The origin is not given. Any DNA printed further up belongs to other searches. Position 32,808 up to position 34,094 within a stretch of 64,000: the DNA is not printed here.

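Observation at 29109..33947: Formate dehydrogenase alpha subunit split and permuted in gene order around an fdsG-fdsB fusion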

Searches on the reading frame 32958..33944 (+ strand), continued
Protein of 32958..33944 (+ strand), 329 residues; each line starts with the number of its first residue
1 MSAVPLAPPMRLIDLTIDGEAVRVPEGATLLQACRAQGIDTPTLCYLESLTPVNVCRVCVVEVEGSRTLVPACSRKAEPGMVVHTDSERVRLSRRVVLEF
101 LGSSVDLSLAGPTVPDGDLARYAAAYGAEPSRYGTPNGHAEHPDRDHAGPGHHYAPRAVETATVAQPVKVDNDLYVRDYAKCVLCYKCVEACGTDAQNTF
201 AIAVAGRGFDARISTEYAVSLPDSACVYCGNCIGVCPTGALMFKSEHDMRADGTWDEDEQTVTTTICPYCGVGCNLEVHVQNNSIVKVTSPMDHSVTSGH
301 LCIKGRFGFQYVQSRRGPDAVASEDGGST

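Call 19: find_related_loci(query=window:32958-33944:+, collection=genome_contigs, flank=6000)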
Query window:32958-33944:+ (329 aa) in genome_contigs; peptide patterns used: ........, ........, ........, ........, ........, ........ (x = any residue, [..] = any of these).
600 stretches matched a pattern (row limit reached: there are more); 540 encode a relative of the query (tblastn E <= 1e-3); the best 80 are kept; 80 distinct loci.
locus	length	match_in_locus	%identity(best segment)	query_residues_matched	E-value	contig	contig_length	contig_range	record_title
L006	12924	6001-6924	76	5-315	3e-161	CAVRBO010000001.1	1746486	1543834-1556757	MAG: uncultured Chloroflexia bacterium isolate MFD04944.bin.1.302 genome assembly, contig: contig_10669, whole genome sh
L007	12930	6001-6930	75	1-315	3e-160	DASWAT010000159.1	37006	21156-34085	MAG TPA_asm: Actinomycetota bacterium isolate SMAG_U2663 k141_268119, whole genome shotgun sequence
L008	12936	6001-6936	72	1-317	4e-154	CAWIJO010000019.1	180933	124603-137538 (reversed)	MAG: uncultured Actinomycetes bacterium isolate MFD04944.bin.1.104 genome assembly, contig: contig_42925, whole genome s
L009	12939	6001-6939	75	2-317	3e-154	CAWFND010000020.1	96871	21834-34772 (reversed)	MAG: uncultured Chloroflexia bacterium isolate MFD03975.bin.3.589 genome assembly, contig: contig_87341, whole genome sh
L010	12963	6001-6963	73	2-316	1e-153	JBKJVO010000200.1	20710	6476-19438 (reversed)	MAG: Candidatus Limnocylindrales bacterium isolate swi_bin.103 k127_9474305, whole genome shotgun sequence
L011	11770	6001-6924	73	2-314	3e-153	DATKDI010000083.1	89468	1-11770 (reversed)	MAG TPA_asm: Actinomycetota bacterium isolate SMAG_U14468 k141_770017, whole genome shotgun sequence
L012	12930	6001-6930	72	1-315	3e-153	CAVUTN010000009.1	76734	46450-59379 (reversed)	MAG: uncultured Actinomycetes bacterium isolate MFD00962.bin.2.114 genome assembly, contig: contig_186223, whole genome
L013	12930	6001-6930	72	1-315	1e-152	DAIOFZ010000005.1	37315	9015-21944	MAG TPA_asm: Actinomycetota bacterium isolate CTOTU21649 NODE_133_length_37315_cov_5.647424, whole genome shotgun sequen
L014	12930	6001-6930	74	13-320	5e-153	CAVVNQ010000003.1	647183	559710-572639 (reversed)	MAG: uncultured Chloroflexia bacterium isolate MFD05684.bin.3.391 genome assembly, contig: contig_13836, whole genome sh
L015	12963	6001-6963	72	2-316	1e-152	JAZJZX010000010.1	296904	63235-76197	MAG: Chloroflexota bacterium isolate ADI_H2L1_1_122_18_3-bin042_1 ADIH2L11_B042_1_000000000010, whole genome shotgun seq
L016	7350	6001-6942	72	1-319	1e-152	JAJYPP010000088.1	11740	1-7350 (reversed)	MAG: bacterium isolate DS3.bin64 NODE_6229_length_11740_cov_13.568329, whole genome shotgun sequence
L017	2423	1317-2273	72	4-317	9e-162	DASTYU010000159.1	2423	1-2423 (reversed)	MAG TPA_asm: Candidatus Limnocylindrales bacterium isolate SMAG_U2450 k141_1182583, whole genome shotgun sequence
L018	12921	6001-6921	73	2-313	2e-151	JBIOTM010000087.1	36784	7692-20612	MAG: Actinomycetota bacterium isolate MAG160 k127_2064744, whole genome shotgun sequence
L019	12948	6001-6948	73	4-313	4e-151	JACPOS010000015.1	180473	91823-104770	MAG: Chloroflexi bacterium isolate NC_groundwater_607_Pr5_B-0.1um_70_26 alan_book_18_scaffold_224269, whole genome shotg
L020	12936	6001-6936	72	1-316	2e-150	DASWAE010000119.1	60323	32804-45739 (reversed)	MAG TPA_asm: Trebonia sp. isolate SMAG_U2647 k141_40975, whole genome shotgun sequence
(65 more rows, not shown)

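Call 23: search_protein_families(library=ncbifam, proteins=[window:32958-33944:+])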
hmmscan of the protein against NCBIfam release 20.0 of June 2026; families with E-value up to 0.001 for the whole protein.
window:32958-33944:+ (329 aa): 44 families (the best 25 are shown)
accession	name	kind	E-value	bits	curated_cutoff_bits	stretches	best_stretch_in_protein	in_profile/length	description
NF040763.1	FeFe_hydrog_A6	exception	4.6e-47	160.7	765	2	13-103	1-91/571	NADH-dependent [FeFe] hydrogenase, group A6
TIGR01973.1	NuoG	equivalog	1.8e-40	139.4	470.05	2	15-101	1-87/606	NADH-quinone oxidoreductase subunit NuoG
NF005745.0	PRK07569.1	equivalog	3.1e-40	138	333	2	10-103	1-94/238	bidirectional hydrogenase complex protein HoxU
NF040762.1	Hydr_FeFe_Clost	exception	1.2e-30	106.7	900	2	14-93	2-81/572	ferredoxin hydrogenase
NF006305.0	PRK08493.1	equivalog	7e-29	100.5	591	2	13-99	2-86/819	NADH-quinone oxidoreductase subunit G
NF005895.0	PRK07860.1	equivalog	4.6e-27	94.4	802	2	8-101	13-108/811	NADH-quinone oxidoreductase subunit G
NF009454.0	PRK12814.1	equivalog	2.5e-20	72.4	916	1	10-100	1-91/657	putative NADPH-dependent glutamate synthase small subunit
TIGR01591.1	Fdh-alpha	equivalog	4.7e-15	54.7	666.25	1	265-314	1-50/672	formate dehydrogenase subunit alpha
TIGR02512.1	FeFe_hydrog_A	subfamily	4.5e-14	52.1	405.95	1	176-274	3-99/375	[FeFe] hydrogenase, group A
NF041513.1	formate_DH_Act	exception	2.8e-10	38.7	1400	1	257-315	37-95/1067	formate dehydrogenase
NF004537.0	PRK05888.1-3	equivalog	4.8e-10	39.3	163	2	224-252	113-141/204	NADH-quinone oxidoreductase subunit NuoI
NF004546.0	PRK05888.3-3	equivalog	6.8e-09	35.4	260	1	176-250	60-133/196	NADH-quinone oxidoreductase subunit NuoI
NF042909.1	FMH_DH_FwdF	exception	1.4e-08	34.3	375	1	177-273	52-146/336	tungsten-dependent formylmethanofuran dehydrogenase subunit FwdF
NF006221.0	PRK08348.1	subfamily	2.8e-08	33.5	124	1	167-260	28-111/136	NADH-plastoquinone oxidoreductase subunit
TIGR01971.1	NuoI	subfamily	4.8e-08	32.6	113.05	1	222-250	79-107/121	NADH-quinone oxidoreductase, chain I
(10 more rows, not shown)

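Call 44: list_cluster_members(proteins=[P0001, P0005, P0009, P0031, P0050, P0068, P0071])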
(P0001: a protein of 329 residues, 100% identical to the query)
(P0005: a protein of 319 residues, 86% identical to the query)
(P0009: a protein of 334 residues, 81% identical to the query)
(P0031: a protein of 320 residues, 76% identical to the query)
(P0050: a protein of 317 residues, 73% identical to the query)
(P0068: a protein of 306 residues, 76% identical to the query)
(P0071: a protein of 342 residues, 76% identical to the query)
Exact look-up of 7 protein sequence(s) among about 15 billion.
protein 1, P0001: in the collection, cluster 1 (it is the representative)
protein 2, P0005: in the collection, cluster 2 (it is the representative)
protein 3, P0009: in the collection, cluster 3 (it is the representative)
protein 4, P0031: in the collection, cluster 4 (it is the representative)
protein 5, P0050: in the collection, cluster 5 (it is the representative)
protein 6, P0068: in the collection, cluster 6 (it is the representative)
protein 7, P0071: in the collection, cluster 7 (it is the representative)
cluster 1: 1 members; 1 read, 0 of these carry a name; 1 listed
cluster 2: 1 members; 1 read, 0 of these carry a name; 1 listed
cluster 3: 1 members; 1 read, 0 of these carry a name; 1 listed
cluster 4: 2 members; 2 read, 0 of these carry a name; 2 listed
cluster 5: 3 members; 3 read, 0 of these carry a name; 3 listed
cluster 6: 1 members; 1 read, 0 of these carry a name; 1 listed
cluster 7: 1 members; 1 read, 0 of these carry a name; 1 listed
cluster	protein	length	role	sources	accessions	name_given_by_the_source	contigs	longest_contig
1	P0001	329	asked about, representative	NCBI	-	-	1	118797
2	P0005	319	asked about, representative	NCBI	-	-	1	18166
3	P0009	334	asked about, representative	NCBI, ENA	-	-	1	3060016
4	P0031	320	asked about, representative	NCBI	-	-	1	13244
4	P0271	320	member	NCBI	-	-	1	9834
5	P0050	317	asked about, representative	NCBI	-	-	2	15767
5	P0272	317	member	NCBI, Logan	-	-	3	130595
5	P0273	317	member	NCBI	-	-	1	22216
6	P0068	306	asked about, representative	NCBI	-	-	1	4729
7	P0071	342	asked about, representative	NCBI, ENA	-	-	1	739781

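Call 76: predict_structure(alignment_id=A2)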
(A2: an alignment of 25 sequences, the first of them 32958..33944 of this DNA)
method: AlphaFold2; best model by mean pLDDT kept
length: 329 residues; sequences in the alignment: 25
mean_pLDDT: 52.6   pTM: 0.47
mean pLDDT of the five models: 52.6, 51.2, 50.7, 48.6, 47.6
residues with pLDDT >= 90: 20; 70-90: 70; 50-70: 59; < 50: 180
segments of 3 or more residues with pLDDT < 50: 43-57, 111-116, 138-172, 174-242, 265-276, 290-329
pLDDT, mean of each block of 10 residues (from residue 1): 61 94 88 81 41 47 77 79 90 72 56 52 79 56 39 32 29 42 34 37 31 29 30 30 58 84 51 47 61 29 25 37 34
secondary structure, 60 per line:
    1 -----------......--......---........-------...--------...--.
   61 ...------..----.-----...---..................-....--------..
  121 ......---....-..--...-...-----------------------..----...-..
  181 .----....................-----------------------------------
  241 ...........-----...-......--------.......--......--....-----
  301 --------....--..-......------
elements in order: E12-17 E20-25 H30-36 E60-63 E82-84 H88-104 H107-110 H119-126 H130-133 E175-177 H186-205 E241-243 H244-251 E261-266 E275-281 E284-289 H292-295 H318-323
